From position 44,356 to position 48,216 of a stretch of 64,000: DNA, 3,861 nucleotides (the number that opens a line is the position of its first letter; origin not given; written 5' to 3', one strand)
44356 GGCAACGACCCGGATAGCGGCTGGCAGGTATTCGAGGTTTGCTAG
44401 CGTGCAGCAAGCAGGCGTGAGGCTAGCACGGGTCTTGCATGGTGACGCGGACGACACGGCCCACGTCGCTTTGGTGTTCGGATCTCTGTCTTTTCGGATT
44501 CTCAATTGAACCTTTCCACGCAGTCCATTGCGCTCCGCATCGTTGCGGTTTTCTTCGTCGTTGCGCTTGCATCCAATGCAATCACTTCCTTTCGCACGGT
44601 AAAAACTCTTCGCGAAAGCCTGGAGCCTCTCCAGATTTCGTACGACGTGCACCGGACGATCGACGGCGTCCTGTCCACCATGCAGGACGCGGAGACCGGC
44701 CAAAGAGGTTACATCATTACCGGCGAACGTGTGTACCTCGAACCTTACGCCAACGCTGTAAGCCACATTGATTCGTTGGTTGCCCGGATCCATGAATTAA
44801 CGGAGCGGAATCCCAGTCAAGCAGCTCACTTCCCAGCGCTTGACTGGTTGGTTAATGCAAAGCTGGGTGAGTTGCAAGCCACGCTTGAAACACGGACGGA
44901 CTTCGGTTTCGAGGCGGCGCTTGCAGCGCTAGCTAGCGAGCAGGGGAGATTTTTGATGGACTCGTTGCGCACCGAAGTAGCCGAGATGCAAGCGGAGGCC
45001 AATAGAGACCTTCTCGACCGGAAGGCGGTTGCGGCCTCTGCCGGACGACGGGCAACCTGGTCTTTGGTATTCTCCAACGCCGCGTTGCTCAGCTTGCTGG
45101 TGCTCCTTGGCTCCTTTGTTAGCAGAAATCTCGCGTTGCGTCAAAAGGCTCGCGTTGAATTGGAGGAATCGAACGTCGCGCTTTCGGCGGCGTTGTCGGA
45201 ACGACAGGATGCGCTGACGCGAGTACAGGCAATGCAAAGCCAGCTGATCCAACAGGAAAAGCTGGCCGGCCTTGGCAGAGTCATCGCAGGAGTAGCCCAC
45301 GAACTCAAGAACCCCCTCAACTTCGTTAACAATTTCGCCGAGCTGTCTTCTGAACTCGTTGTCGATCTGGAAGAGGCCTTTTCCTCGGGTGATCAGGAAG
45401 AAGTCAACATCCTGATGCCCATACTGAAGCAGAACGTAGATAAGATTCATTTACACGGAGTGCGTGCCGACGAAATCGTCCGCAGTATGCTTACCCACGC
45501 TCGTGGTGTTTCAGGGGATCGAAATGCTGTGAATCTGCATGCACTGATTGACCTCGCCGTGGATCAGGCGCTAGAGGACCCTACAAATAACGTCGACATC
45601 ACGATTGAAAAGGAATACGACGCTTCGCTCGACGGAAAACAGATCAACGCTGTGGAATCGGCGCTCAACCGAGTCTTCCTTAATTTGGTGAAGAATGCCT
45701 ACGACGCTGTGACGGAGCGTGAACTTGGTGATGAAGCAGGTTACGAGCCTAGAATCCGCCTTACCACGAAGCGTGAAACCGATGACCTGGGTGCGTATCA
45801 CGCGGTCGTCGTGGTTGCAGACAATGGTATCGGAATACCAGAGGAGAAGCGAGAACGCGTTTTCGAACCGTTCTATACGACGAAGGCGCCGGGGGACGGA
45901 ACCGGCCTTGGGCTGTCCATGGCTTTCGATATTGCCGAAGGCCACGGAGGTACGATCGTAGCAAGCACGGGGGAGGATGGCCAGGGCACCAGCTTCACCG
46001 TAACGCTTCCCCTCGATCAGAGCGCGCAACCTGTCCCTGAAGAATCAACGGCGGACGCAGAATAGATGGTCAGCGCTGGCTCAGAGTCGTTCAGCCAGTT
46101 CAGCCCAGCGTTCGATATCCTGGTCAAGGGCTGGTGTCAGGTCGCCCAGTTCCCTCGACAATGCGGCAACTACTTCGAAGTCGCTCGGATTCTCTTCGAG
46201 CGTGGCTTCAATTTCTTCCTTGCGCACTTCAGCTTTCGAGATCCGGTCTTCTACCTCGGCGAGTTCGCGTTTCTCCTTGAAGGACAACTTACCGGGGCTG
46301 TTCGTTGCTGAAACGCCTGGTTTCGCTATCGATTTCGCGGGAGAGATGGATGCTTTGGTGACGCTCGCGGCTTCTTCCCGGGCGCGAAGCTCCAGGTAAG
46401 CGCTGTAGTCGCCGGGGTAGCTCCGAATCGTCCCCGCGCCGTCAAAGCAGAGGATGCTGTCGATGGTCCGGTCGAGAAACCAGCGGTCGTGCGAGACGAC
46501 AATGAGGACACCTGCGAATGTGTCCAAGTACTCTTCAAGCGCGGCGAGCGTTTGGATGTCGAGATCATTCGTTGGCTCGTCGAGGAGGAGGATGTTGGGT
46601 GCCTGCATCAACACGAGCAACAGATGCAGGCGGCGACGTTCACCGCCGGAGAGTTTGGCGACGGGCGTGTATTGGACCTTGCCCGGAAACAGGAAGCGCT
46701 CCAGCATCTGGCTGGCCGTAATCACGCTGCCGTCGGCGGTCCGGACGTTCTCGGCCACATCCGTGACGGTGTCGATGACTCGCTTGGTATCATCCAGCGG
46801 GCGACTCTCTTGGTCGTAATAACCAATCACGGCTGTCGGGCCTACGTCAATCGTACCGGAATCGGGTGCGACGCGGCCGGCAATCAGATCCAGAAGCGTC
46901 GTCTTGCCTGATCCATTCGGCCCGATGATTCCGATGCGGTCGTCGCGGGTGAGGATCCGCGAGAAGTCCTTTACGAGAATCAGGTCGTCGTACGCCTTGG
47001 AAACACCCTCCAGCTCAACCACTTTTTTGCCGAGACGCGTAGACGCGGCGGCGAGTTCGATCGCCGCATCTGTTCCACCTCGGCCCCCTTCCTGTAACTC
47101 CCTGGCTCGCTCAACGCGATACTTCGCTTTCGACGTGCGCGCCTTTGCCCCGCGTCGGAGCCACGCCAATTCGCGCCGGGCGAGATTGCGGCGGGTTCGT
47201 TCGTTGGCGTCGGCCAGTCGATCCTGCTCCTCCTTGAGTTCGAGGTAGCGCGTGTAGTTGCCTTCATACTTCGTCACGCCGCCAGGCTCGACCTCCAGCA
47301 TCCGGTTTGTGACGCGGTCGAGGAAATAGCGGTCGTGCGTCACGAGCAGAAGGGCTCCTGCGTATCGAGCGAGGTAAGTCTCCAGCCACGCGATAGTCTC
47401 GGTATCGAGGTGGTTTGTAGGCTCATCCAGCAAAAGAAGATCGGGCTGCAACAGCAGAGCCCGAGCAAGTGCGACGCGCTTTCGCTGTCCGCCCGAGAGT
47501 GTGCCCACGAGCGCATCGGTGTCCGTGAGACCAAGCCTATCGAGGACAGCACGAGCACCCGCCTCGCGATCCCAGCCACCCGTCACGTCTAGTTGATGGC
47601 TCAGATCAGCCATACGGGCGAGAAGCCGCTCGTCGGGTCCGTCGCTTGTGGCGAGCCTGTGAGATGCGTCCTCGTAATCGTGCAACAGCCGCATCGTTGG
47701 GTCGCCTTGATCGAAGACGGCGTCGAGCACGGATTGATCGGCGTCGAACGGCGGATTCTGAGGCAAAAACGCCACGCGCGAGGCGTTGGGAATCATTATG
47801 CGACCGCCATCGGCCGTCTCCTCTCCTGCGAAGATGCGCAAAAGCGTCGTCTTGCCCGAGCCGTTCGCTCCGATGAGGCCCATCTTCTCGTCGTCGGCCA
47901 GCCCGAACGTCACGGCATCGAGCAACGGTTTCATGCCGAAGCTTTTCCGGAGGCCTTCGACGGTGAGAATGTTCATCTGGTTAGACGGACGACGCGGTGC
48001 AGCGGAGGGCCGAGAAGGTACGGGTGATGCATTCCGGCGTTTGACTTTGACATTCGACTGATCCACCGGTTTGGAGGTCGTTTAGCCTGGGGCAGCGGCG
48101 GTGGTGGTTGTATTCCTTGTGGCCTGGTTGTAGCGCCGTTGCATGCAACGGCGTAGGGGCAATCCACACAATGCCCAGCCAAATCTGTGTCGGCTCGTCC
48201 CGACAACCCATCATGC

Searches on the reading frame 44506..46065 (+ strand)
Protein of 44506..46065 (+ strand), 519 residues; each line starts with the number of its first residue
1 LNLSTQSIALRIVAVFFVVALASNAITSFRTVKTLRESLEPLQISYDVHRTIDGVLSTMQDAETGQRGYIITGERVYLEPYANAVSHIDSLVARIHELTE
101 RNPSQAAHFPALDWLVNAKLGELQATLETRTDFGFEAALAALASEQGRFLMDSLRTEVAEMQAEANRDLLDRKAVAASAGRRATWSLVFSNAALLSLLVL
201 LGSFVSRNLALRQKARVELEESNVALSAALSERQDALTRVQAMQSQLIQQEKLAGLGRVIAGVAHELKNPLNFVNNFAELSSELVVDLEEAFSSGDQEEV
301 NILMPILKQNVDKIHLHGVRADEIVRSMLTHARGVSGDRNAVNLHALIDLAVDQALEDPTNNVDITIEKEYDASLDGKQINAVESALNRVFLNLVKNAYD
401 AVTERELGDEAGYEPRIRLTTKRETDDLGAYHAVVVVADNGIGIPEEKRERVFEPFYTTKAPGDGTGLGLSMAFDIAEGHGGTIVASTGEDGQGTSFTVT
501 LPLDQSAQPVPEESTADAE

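Call 65: search_protein_families(library=pfam, proteins=[window:44506-46065:+], max_evalue=0.00001)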
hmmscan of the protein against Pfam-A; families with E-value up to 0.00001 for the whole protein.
window:44506-46065:+ (519 aa): 3 families
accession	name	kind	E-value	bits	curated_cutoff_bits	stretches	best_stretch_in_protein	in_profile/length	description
PF05227.19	CHASE3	-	2.2e-34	118.8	28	1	45-174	8-137/138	CHASE3 domain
PF02518.31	HATPase_c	-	1.5e-24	87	26.4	1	384-504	3-110/111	Histidine kinase-, DNA gyrase B-, and HSP90-like ATPase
PF00512.31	HisKA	-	2.2e-07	31.2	26.9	1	257-333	3-62/66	His Kinase A (phospho-acceptor) domain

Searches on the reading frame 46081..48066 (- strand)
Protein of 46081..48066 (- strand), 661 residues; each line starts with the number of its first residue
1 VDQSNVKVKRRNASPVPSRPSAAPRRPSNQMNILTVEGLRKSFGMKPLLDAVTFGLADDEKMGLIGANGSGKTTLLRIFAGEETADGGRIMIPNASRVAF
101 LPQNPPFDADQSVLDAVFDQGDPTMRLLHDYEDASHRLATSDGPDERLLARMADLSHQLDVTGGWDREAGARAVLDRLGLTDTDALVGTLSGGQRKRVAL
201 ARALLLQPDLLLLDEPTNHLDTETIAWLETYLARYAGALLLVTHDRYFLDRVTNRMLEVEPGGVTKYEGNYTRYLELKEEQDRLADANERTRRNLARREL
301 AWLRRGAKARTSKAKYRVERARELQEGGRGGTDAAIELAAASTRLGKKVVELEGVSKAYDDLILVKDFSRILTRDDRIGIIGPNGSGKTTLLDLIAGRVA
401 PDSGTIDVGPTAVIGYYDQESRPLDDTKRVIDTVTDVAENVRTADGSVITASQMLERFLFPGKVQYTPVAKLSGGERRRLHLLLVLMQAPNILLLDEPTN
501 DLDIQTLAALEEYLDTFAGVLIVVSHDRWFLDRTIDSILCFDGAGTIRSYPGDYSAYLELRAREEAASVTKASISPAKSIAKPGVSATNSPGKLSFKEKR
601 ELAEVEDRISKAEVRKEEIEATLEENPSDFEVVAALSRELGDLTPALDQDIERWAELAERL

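Call 65: search_protein_families(library=pfam, proteins=[window:46081-48066:-], max_evalue=0.00001)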
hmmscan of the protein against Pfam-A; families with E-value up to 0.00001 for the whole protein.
window:46081-48066:- (661 aa): 7 families
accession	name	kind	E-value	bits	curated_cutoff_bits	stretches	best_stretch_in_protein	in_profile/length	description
PF00005.33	ABC_tran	-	1.2e-51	175.3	25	2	49-218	1-137/137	ABC transporter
PF13304.12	AAA_21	-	4.1e-21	76.8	27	0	62-93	2-46/304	AAA domain, putative AbiEii toxin, Type IV TA system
PF16326.10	ABC_tran_CTD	-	5.1e-15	55.9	32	1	593-659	1-69/69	ABC transporter C-terminal domain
PF12848.13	ABC_tran_Xtn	-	1.2e-13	51.4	25.9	1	257-325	1-71/85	ABC transporter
PF02463.25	SMC_N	-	3.9e-11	43.2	40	0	378-395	27-44/220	RecF/RecN/SMC N terminal domain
PF13555.12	AAA_29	-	1.6e-07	31.4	27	0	377-395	24-42/61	P-loop containing region of AAA domain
PF13521.12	AAA_28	-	3.8e-06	27.7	27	0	377-427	1-46/164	AAA domain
